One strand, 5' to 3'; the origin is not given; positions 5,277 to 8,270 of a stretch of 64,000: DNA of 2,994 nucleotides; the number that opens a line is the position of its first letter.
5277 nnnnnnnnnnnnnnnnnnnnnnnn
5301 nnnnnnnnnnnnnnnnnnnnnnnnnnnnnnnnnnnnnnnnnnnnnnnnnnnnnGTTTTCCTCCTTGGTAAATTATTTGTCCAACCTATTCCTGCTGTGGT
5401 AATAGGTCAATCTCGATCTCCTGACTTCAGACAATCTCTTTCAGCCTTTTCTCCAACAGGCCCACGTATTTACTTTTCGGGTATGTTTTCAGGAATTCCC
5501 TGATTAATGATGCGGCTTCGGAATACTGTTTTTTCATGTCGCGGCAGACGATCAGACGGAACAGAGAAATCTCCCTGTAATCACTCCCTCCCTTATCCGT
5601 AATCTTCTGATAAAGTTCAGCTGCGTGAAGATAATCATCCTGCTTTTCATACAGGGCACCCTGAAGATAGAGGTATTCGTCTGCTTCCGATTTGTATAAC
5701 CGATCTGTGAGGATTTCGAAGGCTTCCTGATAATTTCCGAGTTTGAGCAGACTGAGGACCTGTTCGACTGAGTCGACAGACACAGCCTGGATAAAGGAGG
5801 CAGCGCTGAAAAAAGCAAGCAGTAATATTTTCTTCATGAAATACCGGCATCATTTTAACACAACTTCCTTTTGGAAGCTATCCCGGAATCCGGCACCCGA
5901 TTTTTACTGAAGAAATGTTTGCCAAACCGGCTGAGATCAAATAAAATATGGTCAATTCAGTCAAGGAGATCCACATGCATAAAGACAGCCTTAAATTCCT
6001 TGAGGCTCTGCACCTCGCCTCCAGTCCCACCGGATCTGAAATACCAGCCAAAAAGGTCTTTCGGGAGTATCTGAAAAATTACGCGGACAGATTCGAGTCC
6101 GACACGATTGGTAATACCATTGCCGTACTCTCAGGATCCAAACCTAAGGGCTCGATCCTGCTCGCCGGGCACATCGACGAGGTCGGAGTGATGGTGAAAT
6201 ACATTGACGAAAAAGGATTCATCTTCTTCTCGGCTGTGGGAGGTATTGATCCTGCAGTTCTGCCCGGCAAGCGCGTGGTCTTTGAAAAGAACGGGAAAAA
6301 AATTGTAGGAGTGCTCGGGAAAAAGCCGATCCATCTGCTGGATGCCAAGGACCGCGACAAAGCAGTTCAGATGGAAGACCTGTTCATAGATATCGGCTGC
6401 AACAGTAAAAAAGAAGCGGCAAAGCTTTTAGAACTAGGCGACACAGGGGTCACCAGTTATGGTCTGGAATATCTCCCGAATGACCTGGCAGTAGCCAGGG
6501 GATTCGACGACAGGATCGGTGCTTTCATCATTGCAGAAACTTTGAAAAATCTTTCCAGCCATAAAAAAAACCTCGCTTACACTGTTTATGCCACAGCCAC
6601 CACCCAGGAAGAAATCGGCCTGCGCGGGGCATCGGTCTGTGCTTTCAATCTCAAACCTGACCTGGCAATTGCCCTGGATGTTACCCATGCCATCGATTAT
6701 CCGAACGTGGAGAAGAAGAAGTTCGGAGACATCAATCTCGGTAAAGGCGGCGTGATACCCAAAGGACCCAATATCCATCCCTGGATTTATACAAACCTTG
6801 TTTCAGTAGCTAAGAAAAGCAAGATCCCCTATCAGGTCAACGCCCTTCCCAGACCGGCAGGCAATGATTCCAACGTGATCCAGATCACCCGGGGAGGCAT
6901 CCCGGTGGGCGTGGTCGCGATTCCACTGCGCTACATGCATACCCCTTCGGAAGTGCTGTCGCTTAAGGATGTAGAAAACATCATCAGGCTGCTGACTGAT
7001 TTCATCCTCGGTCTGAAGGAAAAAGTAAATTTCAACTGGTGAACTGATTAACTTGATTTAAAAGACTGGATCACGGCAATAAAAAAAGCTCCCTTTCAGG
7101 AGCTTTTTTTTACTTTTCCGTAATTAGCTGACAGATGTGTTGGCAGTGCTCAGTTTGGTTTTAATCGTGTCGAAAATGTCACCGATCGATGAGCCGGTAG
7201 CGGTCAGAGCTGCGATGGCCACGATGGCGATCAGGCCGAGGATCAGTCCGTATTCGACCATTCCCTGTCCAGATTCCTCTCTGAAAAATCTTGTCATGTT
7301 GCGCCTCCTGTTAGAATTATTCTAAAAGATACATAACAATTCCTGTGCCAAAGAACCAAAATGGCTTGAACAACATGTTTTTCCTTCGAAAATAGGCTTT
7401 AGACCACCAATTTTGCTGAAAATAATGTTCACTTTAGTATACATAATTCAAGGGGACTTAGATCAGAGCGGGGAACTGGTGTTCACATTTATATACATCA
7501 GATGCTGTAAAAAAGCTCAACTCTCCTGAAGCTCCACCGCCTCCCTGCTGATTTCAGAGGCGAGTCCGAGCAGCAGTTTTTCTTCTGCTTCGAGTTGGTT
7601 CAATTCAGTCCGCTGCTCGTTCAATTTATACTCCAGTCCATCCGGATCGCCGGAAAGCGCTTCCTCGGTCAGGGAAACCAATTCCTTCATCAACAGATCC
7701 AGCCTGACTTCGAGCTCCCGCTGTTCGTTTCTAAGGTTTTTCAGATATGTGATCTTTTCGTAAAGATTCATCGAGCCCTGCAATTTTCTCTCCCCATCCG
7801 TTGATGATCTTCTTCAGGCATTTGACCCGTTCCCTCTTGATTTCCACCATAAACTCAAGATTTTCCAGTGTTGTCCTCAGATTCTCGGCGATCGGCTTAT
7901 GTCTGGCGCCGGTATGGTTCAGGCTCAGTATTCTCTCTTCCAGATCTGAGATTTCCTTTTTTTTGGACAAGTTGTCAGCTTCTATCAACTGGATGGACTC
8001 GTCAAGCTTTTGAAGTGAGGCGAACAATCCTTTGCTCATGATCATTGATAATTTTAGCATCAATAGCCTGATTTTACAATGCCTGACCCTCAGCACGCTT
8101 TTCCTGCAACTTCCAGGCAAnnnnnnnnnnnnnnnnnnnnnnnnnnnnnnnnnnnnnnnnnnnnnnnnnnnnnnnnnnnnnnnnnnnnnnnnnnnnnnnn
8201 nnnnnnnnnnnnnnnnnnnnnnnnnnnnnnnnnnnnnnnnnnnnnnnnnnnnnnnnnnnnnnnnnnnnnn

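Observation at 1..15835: Complete-looking polyprenyl-phosphate-sugar glycosylation locus (2x Dpm1-like GT2, kinase plus nucleotidyltransferase, four GT-C modules) with no obvious acceptor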

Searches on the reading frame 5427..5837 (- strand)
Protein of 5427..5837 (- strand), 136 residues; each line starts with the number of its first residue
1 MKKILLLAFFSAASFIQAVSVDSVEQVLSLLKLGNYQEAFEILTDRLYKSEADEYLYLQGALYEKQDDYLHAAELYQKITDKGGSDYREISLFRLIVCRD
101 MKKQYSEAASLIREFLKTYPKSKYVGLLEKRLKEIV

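Call 4: search_protein_families(library=pfam, proteins=[window:5427-5837:-], max_evalue=0.01)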
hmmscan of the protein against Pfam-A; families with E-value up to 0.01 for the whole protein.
window:5427-5837:- (136 aa): 9 families
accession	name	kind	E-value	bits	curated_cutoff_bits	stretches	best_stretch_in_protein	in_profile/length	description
PF13174.12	TPR_6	-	4e-08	33.8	26.3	1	91-122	2-33/33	Tetratricopeptide repeat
PF07719.23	TPR_2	-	4.6e-07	29.9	27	0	54-78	2-26/34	Tetratricopeptide repeat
PF13432.12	TPR_16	-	1.3e-06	29.1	32.7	1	26-84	3-62/65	Tetratricopeptide repeat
PF13428.12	TPR_14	-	7e-06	26.7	23.5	0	55-87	3-35/44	Tetratricopeptide repeat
PF00515.34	TPR_1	-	0.00043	20.4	27.8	0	55-78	3-26/34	Tetratricopeptide repeat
PF13176.12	TPR_7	-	0.0012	19.3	27.9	0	56-78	2-24/36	Tetratricopeptide repeat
PF12895.13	ANAPC3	-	0.0019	18.9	27.2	0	42-112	10-79/82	Anaphase-promoting complex, cyclosome, subunit 3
PF14559.12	TPR_19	-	0.0043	17.8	25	0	66-128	4-65/68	Tetratricopeptide repeat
PF25063.1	ARM_TT21_C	-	0.0048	17.2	35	1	57-122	133-197/209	Tetratricopeptide repeat protein 21 C-terminal ARM domain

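Call 5: search_protein_families(library=ncbifam, proteins=[window:5427-5837:-], max_evalue=0.01)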
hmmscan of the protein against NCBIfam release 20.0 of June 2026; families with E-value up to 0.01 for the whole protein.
window:5427-5837:- (136 aa): 3 families
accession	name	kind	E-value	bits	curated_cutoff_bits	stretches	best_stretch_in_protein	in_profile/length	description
TIGR03302.1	OM_YfiO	subfamily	4.2e-07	29.7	81.4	1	48-125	28-106/239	outer membrane protein assembly factor BamD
TIGR02795.1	tol_pal_ybgF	equivalog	7.2e-06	26.6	90.1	1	102-125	15-38/119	tol-pal system protein YbgF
TIGR02917.1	PEP_TPR_lipo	equivalog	0.0017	16.3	312.2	0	25-82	741-799/899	XrtA/PEP-CTERM system TPR-repeat protein PrsT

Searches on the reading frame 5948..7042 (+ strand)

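Call 4: search_protein_families(library=pfam, proteins=[window:5948-7042:+], max_evalue=0.01)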
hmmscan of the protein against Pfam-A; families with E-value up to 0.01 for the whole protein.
window:5948-7042:+ (364 aa): 4 families
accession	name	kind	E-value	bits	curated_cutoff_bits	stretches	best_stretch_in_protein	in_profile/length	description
PF05343.19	Peptidase_M42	-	4.1e-84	282.5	23.2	1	55-348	1-292/292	M42 glutamyl aminopeptidase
PF01546.33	Peptidase_M20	-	8e-07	29.6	24.6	1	180-353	27-204/206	Peptidase family M20/M25/M40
PF04389.22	Peptidase_M28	-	8.5e-05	22.8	21.3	0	187-232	32-77/193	Peptidase family M28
PF02127.20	Peptidase_M18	-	0.00064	19.1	24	1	239-352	311-431/432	Aminopeptidase I zinc metalloprotease (M18)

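Call 5: search_protein_families(library=ncbifam, proteins=[window:5948-7042:+], max_evalue=0.01)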
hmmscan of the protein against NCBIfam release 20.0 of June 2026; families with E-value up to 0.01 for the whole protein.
window:5948-7042:+ (364 aa): 11 families
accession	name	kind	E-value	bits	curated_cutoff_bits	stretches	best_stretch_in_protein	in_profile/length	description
NF040822.1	lys_aminopep_Arch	equivalog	9.7e-70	235.3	700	1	35-357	25-339/345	lysyl aminopeptidase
NF007421.0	PRK09961.1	equivalog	3e-51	174.3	412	1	15-359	3-336/345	aminopeptidase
NF007367.0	PRK09864.1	equivalog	4.3e-45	154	569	1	17-361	5-347/356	aminopeptidase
TIGR03107.1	glu_aminopep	equivalog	1.7e-38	132.4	469.7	1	27-357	13-342/350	glutamyl aminopeptidase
TIGR03106.1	trio_M42_hydro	equivalog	5.7e-13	48.5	397.75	1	18-245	9-237/343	osmoprotectant NAGGN system M42 family peptidase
NF003367.0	PRK04443.1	equivalog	2.6e-06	27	363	1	10-80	5-73/349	[LysW]-lysine hydrolase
NF009555.0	PRK13004.1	equivalog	4.1e-05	22.6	321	1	9-82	12-84/399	YgeY family selenium metabolism-linked hydrolase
NF006771.0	PRK09290.1-5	subfamily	0.00053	18.6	399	0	30-79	35-85/413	allantoate amidohydrolase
TIGR01883.1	PepT-like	hypoth_equivalog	0.00096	18.2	274.25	0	299-352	308-359/361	peptidase T-like protein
NF001747.0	PRK00466.1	equivalog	0.0012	17.7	288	1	14-83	12-76/346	N-acetyl-lysine deacetylase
NF002600.0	PRK02256.1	equivalog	0.0072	14.9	529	0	179-229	253-299/463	aminopeptidase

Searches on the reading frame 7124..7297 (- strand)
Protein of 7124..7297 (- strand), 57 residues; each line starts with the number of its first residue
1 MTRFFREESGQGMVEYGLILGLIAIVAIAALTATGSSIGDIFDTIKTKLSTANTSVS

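Call 70: search_protein_families(library=pfam, proteins=[window:7124-7297:-], max_evalue=0.01)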
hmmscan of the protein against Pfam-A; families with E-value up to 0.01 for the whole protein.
window:7124-7297:- (57 aa): 2 families
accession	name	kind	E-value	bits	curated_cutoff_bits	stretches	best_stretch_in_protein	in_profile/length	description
PF04964.19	Flp_Fap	-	8e-10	38.8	32.2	1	4-48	1-45/46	Flp/Fap pilin component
PF16982.10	Flp1_like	-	0.0012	18.7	33.5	1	3-49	1-47/49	Putative Flagellin, Flp1-like, domain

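Call 96: search_protein_families(library=ncbifam, proteins=[window:7124-7297:-], max_evalue=0.00001)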
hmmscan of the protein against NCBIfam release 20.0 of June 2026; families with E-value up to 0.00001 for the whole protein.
window:7124-7297:- (57 aa): 0 families

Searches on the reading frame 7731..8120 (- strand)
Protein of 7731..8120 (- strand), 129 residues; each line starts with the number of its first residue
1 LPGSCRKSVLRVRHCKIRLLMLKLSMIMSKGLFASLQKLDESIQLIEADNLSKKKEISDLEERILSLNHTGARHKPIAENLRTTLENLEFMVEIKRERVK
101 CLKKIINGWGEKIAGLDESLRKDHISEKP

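Call 70: search_protein_families(library=pfam, proteins=[window:7731-8120:-], max_evalue=0.01)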
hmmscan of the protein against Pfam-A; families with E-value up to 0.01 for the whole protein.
window:7731-8120:- (129 aa): 1 family
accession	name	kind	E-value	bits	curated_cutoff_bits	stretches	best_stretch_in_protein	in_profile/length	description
PF10208.15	ARMET_C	-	0.00043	20.1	23.5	1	92-112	2-22/43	ARMET, C-terminal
